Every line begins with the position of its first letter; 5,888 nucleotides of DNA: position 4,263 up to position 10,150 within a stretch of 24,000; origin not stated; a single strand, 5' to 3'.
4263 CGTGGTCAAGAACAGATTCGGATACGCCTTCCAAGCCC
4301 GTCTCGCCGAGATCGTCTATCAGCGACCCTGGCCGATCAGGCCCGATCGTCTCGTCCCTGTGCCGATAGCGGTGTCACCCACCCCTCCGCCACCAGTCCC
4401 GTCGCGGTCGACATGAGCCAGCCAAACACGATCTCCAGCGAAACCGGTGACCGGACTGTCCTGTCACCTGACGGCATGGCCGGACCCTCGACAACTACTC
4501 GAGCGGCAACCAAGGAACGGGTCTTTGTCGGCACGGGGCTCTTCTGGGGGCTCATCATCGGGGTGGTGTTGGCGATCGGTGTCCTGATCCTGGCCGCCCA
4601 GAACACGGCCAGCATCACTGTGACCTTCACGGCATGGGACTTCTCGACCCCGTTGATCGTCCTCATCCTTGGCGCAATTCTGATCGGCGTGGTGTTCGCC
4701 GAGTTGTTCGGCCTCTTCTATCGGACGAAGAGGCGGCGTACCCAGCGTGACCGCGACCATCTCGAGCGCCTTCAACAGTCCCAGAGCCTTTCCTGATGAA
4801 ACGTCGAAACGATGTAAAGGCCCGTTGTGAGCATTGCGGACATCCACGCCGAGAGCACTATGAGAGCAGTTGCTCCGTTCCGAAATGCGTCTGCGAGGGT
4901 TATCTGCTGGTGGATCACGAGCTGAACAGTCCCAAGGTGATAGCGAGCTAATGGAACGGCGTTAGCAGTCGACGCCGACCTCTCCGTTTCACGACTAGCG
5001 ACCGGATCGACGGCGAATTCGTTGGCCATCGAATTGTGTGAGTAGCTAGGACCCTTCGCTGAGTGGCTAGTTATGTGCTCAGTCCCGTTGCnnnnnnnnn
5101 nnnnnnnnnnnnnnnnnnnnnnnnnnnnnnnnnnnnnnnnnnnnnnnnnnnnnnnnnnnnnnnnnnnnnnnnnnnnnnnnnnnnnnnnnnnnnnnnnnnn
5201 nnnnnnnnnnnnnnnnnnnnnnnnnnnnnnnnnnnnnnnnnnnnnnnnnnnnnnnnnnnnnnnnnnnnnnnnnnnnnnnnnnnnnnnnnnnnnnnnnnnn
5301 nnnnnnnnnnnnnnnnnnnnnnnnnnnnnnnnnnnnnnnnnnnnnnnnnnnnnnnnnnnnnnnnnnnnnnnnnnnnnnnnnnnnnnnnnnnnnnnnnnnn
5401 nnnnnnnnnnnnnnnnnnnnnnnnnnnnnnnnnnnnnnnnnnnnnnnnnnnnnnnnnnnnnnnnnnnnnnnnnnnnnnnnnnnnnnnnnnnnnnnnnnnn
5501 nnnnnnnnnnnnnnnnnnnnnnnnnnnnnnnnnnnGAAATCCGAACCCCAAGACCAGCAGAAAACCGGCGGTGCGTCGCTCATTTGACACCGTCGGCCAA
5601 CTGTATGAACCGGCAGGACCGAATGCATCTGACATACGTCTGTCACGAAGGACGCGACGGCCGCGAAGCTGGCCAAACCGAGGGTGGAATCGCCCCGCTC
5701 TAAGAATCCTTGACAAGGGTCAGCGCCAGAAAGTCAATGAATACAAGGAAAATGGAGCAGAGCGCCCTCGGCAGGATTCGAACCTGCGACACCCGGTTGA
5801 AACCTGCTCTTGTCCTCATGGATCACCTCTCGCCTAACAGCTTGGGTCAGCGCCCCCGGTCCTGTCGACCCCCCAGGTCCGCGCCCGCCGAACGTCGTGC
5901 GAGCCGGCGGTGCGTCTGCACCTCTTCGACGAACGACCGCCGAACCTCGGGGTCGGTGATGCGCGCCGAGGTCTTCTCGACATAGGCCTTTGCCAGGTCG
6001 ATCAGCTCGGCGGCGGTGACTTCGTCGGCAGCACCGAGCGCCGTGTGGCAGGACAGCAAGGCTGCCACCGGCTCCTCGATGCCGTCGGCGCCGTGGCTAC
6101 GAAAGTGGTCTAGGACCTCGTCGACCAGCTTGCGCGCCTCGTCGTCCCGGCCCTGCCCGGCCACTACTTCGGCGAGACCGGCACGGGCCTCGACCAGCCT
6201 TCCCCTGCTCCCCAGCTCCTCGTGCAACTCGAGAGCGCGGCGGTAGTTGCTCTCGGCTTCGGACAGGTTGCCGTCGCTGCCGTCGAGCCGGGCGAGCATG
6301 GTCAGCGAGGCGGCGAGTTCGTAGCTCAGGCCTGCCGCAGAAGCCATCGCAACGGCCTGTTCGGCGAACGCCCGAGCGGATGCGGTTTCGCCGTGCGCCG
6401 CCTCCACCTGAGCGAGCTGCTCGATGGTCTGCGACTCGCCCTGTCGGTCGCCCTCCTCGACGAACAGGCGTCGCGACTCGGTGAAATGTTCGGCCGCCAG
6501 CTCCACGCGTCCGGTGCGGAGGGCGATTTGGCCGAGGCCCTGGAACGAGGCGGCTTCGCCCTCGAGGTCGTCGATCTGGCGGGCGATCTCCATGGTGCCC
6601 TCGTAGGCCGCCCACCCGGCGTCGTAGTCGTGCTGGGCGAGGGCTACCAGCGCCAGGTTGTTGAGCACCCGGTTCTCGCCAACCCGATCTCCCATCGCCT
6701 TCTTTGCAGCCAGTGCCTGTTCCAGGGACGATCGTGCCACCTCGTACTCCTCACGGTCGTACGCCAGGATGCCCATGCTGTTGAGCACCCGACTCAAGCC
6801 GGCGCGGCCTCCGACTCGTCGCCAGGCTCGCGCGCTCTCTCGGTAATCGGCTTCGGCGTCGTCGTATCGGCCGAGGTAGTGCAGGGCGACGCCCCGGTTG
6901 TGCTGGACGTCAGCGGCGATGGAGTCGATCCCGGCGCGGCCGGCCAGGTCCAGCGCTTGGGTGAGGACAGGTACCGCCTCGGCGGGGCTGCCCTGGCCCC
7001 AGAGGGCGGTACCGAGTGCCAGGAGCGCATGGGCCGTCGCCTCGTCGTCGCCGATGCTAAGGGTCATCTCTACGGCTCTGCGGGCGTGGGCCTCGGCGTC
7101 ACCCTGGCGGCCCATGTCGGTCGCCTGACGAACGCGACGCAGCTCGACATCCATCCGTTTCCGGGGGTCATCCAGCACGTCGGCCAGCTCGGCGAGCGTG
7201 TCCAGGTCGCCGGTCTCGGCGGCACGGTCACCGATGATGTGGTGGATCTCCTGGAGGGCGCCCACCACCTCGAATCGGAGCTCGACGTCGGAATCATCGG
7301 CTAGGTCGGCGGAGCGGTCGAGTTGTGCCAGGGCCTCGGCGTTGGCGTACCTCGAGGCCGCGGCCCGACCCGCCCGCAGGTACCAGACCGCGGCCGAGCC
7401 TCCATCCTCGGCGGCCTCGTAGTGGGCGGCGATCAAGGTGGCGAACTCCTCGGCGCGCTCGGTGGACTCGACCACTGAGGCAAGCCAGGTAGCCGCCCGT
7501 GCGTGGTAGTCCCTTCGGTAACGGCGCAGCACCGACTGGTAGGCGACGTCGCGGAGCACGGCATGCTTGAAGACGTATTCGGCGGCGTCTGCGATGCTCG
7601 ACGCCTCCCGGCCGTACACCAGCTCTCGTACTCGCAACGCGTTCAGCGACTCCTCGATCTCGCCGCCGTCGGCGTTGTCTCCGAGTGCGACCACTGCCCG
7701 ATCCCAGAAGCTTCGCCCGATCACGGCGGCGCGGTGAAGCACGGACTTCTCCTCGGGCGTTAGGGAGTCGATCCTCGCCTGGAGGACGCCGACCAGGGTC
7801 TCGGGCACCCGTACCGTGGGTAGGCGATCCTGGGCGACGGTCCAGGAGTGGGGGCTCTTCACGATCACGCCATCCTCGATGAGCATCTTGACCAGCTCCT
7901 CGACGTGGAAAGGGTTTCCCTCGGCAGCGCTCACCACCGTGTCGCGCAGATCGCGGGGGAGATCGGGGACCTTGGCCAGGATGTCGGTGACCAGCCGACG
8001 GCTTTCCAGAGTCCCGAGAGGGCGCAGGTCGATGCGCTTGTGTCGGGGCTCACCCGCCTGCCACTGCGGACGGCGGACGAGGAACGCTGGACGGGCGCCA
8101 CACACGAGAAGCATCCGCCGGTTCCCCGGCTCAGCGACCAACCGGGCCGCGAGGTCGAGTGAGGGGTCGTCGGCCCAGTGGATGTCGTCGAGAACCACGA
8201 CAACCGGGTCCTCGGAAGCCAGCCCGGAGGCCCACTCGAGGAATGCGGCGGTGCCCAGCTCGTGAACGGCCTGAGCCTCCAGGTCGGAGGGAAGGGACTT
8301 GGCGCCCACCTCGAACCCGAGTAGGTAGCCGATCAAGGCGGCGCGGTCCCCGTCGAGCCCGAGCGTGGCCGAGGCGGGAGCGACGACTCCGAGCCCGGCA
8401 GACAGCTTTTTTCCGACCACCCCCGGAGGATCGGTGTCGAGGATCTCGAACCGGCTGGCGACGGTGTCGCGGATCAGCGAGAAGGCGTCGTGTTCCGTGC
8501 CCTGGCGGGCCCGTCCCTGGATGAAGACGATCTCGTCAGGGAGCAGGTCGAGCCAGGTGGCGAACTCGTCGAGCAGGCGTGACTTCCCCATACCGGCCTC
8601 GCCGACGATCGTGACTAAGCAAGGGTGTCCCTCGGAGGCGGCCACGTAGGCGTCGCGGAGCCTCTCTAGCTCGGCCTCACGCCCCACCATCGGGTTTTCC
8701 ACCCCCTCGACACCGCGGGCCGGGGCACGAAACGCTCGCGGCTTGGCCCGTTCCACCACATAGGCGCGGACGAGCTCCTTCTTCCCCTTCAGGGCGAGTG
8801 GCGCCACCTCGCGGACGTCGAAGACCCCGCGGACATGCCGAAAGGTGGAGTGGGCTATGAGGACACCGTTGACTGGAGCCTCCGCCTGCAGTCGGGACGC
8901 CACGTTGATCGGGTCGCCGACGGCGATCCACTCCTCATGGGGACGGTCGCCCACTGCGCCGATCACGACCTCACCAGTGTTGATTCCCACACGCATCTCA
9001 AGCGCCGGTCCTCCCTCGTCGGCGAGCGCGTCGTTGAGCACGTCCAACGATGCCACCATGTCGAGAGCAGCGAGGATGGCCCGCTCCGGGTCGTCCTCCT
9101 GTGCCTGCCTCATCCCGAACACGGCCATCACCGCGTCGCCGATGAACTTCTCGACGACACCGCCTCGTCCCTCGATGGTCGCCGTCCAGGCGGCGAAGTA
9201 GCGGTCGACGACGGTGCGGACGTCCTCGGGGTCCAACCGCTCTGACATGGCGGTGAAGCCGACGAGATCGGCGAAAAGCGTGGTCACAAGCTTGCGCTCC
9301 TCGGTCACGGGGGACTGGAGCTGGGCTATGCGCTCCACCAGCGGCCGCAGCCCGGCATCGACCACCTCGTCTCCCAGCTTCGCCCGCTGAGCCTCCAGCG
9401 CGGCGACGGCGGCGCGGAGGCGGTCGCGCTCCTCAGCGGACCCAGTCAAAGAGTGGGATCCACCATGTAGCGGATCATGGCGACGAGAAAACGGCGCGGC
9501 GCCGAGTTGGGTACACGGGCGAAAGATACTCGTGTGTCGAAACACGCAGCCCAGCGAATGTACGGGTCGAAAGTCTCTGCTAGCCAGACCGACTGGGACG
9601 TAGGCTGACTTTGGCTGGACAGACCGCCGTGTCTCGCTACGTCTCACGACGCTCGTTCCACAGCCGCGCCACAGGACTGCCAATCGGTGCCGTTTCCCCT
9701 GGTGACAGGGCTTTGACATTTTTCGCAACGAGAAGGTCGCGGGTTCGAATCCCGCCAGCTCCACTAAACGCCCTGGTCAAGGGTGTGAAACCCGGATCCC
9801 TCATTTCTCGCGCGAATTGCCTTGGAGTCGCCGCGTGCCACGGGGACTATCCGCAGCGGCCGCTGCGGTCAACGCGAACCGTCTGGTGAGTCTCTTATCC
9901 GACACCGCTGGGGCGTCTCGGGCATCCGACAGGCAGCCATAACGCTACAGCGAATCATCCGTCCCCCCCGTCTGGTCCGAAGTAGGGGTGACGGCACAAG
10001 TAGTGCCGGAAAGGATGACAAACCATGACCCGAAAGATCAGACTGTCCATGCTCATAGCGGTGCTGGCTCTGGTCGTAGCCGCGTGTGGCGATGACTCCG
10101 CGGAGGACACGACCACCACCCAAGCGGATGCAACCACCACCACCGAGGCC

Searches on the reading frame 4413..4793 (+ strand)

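Call 81: search_protein_families(library=pfam, proteins=[window:4413-4793:+], max_evalue=0.001)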
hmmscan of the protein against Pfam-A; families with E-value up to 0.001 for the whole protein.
window:4413-4793:+ (127 aa): 1 family
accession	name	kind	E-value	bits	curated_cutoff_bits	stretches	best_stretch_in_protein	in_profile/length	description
PF06305.16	LapA_dom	-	2.8e-11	43.6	28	1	63-123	1-62/64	Lipopolysaccharide assembly protein A domain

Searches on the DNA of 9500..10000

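Call 92: search_rna_families(source=window, start=9500, end=10000, threshold=evalue, max_evalue=1)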
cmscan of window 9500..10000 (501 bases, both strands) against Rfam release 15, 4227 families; matches with E-value up to 1: 5.
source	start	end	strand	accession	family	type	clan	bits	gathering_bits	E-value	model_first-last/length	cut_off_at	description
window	9739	9790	+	RF04321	tmRNA_permuted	Gene;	-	21.5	47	0.021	36-96/213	no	permuted transfer-messenger RNA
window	9686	9762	+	RF01684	mascRNA-menRNA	Gene;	-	19.8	42.5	0.18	1-56/56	no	MALAT1-associated small cytoplasmic RNA/MEN beta RNA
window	9707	9764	-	RF04354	Plastid-ycf2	Cis-reg;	-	18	65.7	0.53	1-75/75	no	Plastid-ycf2 5UTR RNA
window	9739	9755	-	RF04351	Plastid-psbl-rps4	Cis-reg;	-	16.8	68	0.88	9-25/53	no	Plastid-psbl-rps4 3UTR RNA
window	9738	9755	+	RF00023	tmRNA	Gene;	CL00001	14.1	47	0.0011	346-363/374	no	transfer-messenger RNA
